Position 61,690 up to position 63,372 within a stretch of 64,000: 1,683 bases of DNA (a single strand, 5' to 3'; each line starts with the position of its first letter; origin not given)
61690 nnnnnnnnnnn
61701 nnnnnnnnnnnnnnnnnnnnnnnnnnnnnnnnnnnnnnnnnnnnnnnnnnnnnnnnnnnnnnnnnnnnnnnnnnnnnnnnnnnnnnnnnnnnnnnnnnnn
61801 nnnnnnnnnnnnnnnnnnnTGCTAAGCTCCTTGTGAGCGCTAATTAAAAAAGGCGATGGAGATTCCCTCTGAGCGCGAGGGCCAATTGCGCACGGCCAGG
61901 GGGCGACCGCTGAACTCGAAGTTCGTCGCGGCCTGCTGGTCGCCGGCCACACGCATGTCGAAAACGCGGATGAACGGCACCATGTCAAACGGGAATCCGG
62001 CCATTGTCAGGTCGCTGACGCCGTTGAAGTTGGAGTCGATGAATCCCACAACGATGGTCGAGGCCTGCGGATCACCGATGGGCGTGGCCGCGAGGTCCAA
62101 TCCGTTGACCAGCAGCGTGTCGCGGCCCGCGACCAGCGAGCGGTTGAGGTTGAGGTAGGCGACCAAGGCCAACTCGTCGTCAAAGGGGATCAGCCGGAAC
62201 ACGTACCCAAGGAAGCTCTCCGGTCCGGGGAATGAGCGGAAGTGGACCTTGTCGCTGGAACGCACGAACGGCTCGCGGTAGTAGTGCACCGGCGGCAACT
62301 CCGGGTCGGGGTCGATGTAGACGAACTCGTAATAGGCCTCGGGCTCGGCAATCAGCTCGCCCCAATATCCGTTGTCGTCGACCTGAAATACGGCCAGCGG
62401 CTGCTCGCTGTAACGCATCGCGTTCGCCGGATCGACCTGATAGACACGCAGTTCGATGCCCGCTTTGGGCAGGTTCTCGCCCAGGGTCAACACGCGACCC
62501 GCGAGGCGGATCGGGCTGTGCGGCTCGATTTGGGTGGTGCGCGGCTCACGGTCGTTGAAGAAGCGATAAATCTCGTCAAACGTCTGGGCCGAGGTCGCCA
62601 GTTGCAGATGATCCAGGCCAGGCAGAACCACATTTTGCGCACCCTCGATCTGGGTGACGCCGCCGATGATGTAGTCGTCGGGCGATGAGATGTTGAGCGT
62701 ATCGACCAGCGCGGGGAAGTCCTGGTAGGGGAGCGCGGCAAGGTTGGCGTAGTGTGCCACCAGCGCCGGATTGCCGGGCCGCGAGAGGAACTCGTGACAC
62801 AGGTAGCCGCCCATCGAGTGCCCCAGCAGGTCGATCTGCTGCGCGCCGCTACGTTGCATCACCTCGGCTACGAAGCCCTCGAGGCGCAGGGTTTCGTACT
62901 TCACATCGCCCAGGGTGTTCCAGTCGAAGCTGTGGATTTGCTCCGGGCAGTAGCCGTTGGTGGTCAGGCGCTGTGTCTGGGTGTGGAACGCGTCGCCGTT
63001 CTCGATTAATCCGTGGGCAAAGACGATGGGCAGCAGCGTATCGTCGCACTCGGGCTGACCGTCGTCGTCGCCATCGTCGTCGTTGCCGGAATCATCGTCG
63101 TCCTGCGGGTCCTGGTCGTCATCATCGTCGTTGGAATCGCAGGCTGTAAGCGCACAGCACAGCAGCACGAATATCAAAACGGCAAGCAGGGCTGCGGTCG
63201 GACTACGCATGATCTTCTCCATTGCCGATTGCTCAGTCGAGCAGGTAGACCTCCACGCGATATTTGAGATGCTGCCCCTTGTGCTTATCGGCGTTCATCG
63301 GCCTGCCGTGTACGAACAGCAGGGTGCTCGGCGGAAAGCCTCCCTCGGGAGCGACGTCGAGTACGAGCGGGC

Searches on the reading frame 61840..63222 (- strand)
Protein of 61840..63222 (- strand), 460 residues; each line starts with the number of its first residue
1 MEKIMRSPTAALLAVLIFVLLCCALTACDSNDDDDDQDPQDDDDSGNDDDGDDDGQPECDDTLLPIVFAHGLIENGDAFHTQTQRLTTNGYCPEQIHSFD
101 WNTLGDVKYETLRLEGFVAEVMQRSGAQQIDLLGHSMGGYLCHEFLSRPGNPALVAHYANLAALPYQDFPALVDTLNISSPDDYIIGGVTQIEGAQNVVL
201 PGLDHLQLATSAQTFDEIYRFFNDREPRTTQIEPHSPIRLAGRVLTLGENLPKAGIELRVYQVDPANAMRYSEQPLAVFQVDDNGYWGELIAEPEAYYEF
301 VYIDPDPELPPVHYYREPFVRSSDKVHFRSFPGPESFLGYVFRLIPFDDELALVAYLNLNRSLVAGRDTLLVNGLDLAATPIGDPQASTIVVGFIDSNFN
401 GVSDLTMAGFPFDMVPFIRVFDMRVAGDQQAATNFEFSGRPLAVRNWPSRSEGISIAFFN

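Call 12: search_protein_families(library=pfam, proteins=[window:61840-63222:-])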
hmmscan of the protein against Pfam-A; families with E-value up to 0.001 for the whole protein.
window:61840-63222:- (460 aa): 6 families
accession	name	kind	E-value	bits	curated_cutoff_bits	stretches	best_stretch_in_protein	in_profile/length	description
PF18067.7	Lipase_C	-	1e-19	71.4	27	1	237-330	2-93/96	Lipase C-terminal domain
PF00561.26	Abhydrolase_1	-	3e-08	34.1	25.8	1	65-165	2-105/245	alpha/beta hydrolase fold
PF02450.21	LCAT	-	2.3e-05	24.2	21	1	78-148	68-141/392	Lecithin:cholesterol acyltransferase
PF12697.13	Abhydrolase_6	-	7.8e-05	23.9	26.3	1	66-163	1-93/217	Alpha/beta hydrolase family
PF01674.24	Lipase_2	-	0.00012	22.1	20.3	1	65-141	3-88/219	Lipase (class 2)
PF12146.15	Hydrolase_4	-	0.00017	21.4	27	0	115-149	63-97/239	Serine aminopeptidase, S33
